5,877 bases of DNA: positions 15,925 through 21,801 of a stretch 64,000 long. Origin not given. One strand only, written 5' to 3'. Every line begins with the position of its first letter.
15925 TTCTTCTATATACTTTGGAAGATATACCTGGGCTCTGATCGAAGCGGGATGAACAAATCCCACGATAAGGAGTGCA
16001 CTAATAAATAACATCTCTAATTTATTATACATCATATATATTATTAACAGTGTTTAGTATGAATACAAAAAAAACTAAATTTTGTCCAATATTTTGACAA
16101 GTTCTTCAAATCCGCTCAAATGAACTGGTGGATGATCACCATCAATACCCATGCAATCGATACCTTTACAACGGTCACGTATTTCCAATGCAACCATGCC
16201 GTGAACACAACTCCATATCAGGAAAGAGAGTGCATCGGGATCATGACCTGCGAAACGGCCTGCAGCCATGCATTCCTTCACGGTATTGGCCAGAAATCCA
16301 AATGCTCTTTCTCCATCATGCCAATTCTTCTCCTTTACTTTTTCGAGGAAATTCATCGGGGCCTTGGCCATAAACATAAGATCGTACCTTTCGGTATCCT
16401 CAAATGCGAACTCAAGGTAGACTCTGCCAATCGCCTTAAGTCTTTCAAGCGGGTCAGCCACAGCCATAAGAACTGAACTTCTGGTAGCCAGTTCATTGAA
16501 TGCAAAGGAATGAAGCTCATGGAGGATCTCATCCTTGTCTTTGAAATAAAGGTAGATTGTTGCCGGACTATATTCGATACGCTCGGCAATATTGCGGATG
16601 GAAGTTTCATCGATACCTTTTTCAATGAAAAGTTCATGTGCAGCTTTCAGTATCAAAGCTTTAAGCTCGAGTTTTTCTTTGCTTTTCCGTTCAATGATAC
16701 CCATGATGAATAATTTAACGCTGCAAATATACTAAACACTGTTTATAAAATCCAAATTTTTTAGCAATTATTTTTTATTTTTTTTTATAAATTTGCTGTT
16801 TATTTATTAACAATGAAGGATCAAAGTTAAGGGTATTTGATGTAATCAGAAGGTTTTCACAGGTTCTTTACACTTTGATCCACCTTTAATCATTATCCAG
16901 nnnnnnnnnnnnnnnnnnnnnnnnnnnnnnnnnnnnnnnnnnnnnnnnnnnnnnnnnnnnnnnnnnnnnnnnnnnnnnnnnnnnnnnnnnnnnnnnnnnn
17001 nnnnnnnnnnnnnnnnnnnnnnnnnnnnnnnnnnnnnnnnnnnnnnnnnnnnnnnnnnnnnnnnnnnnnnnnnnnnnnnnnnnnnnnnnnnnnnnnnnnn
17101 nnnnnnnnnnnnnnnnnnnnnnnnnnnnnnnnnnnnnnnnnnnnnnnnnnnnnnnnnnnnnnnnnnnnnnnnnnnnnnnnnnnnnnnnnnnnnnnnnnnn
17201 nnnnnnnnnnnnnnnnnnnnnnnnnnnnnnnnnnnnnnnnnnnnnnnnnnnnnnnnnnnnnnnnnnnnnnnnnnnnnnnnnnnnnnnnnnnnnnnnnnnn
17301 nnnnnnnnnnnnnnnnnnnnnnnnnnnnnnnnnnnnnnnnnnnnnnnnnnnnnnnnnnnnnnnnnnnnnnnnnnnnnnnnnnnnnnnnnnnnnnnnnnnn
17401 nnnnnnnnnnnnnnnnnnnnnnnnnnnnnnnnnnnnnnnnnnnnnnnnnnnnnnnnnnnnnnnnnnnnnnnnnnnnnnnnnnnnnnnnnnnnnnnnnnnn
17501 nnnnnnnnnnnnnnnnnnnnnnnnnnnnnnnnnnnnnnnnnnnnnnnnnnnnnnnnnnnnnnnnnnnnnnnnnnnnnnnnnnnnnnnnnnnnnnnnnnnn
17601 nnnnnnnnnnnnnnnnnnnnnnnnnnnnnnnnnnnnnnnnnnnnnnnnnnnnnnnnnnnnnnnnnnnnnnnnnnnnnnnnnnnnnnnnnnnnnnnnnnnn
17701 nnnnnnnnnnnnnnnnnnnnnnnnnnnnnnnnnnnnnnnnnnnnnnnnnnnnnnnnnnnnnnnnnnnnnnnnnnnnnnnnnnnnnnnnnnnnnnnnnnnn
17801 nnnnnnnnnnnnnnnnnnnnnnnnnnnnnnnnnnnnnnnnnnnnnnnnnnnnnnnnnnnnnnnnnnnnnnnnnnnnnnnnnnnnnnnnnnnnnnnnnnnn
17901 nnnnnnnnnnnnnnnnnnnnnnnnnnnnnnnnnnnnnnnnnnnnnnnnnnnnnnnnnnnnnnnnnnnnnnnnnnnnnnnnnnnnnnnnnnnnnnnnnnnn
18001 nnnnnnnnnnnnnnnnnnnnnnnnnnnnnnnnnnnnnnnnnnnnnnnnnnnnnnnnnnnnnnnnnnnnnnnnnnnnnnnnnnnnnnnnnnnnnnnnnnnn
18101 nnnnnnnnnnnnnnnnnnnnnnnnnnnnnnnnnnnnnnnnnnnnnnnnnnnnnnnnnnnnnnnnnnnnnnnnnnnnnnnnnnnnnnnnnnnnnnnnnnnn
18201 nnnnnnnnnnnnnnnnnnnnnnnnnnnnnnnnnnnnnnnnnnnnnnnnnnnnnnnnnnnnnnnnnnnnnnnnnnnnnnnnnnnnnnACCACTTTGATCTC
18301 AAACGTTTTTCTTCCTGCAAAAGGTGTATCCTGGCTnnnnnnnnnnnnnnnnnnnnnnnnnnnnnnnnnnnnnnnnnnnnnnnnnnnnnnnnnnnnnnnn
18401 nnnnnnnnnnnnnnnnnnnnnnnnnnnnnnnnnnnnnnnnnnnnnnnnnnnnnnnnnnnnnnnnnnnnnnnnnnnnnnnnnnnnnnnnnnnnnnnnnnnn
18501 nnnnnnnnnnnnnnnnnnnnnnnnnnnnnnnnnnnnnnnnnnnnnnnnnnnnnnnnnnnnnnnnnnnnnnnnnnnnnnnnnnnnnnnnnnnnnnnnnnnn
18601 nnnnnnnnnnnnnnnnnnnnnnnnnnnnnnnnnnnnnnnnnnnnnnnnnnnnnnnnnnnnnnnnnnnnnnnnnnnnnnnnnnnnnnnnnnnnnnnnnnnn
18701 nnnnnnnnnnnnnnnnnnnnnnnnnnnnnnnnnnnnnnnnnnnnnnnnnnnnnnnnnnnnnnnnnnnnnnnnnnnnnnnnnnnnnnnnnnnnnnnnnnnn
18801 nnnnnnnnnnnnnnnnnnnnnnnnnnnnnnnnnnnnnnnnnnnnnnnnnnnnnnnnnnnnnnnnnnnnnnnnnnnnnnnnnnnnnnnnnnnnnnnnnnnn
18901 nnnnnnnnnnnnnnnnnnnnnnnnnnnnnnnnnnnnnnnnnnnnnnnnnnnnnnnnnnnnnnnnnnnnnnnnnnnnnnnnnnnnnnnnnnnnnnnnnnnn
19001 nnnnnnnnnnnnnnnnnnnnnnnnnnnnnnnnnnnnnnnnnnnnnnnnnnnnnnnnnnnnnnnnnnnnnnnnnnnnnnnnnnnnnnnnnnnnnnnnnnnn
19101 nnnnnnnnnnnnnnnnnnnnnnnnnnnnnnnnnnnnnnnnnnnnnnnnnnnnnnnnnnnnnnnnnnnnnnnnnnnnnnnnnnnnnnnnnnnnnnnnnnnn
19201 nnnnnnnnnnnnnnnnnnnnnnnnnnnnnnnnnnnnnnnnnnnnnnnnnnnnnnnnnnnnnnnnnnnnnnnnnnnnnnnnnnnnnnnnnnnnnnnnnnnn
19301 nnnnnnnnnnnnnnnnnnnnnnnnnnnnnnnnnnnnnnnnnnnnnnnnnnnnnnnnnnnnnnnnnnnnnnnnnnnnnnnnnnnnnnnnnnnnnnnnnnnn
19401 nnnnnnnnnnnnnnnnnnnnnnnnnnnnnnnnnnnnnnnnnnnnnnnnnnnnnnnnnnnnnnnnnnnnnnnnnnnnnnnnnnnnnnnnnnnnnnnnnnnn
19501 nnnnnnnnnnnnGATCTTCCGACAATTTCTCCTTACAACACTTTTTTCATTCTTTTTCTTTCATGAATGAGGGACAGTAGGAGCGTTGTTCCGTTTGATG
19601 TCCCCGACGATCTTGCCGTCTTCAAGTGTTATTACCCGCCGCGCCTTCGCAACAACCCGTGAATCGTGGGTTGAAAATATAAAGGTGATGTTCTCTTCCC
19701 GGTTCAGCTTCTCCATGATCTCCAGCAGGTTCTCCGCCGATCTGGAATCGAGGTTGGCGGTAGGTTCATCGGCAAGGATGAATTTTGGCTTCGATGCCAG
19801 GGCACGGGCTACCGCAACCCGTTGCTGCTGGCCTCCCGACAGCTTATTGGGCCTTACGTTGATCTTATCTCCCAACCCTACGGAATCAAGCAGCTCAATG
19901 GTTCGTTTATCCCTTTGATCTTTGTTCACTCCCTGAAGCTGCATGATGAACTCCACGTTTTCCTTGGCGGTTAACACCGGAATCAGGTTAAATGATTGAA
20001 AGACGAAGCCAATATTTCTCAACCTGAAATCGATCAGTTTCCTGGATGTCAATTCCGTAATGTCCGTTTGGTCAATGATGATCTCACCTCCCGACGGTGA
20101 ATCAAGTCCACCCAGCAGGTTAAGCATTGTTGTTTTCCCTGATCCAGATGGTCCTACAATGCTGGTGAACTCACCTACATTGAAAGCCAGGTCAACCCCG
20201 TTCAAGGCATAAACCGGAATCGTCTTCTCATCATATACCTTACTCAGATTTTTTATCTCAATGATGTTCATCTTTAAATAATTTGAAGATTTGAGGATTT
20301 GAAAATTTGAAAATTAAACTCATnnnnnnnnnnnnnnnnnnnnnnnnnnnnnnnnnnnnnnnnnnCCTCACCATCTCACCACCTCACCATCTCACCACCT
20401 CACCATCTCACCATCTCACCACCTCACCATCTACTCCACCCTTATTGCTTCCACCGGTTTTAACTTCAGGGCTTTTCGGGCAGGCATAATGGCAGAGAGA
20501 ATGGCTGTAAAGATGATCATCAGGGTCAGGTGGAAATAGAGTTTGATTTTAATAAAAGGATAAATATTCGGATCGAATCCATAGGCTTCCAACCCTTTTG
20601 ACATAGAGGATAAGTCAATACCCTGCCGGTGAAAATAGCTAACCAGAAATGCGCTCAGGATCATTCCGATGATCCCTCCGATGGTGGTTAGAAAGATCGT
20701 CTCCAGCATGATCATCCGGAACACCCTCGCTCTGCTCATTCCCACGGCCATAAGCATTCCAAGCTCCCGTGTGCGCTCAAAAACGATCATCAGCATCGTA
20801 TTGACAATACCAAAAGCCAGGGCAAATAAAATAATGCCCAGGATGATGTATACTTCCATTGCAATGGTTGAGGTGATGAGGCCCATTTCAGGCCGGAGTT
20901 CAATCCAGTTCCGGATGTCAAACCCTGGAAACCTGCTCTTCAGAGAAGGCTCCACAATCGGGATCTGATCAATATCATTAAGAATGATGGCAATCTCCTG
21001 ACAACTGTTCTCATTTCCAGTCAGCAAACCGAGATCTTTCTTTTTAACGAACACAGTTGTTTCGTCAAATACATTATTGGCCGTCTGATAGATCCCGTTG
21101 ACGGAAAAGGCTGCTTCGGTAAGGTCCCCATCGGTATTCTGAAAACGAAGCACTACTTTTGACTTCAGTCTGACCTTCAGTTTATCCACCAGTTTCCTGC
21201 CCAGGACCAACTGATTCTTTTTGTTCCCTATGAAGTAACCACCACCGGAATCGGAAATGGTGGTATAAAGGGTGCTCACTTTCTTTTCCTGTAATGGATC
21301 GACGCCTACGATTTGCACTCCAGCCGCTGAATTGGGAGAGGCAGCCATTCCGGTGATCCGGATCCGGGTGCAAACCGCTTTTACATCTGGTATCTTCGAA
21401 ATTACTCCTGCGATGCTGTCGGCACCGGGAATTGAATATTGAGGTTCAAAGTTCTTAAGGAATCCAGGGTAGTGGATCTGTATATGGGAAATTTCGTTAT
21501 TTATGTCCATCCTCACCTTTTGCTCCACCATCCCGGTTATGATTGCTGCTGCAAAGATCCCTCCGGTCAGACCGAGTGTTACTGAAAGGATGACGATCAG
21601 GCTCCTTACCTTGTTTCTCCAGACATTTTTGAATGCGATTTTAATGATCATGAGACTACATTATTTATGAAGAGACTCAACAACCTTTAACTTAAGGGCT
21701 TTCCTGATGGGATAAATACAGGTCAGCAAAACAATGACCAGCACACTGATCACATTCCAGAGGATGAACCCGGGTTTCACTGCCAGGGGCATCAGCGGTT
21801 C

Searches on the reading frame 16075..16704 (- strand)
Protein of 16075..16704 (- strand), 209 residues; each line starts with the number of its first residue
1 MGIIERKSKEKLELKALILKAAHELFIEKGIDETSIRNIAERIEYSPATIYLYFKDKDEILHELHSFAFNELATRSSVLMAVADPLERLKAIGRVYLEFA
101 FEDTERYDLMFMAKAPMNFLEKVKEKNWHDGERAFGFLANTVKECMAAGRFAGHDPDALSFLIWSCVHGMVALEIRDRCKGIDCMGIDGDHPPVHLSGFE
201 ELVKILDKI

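Call 51: search_protein_families(library=pfam, proteins=[window:16075-16704:-], max_evalue=0.00001)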
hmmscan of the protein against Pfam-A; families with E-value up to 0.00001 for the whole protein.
window:16075-16704:- (209 aa): 2 families
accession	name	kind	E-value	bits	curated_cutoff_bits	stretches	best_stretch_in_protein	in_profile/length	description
PF00440.29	TetR_N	-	1.7e-17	63.4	24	1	18-64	1-47/47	Bacterial regulatory proteins, tetR family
PF13305.11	TetR_C_33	-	4.8e-14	53.3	26.8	1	89-178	1-85/103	Tetracyclin repressor-like, C-terminal domain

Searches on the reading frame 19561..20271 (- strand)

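Call 51: search_protein_families(library=pfam, proteins=[window:19561-20271:-], max_evalue=0.00001)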
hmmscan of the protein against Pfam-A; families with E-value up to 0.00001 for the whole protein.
window:19561-20271:- (236 aa): 3 families
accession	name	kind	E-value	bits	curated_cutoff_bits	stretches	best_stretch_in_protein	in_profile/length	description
PF00005.33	ABC_tran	-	1.9e-34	119.7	25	1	23-172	1-137/137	ABC transporter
PF13304.12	AAA_21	-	1.5e-12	48.7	27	1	127-207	221-303/304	AAA domain, putative AbiEii toxin, Type IV TA system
PF02463.25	SMC_N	-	4.2e-10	39.9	40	1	120-216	113-211/220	RecF/RecN/SMC N terminal domain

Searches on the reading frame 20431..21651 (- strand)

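Call 51: search_protein_families(library=pfam, proteins=[window:20431-21651:-], max_evalue=0.00001)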
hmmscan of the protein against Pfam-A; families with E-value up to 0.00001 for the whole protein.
window:20431-21651:- (406 aa): 1 family
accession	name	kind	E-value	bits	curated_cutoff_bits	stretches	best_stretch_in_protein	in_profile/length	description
PF02687.27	FtsX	-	5.5e-19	68.8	25.5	1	269-399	2-120/120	FtsX-like permease C-terminal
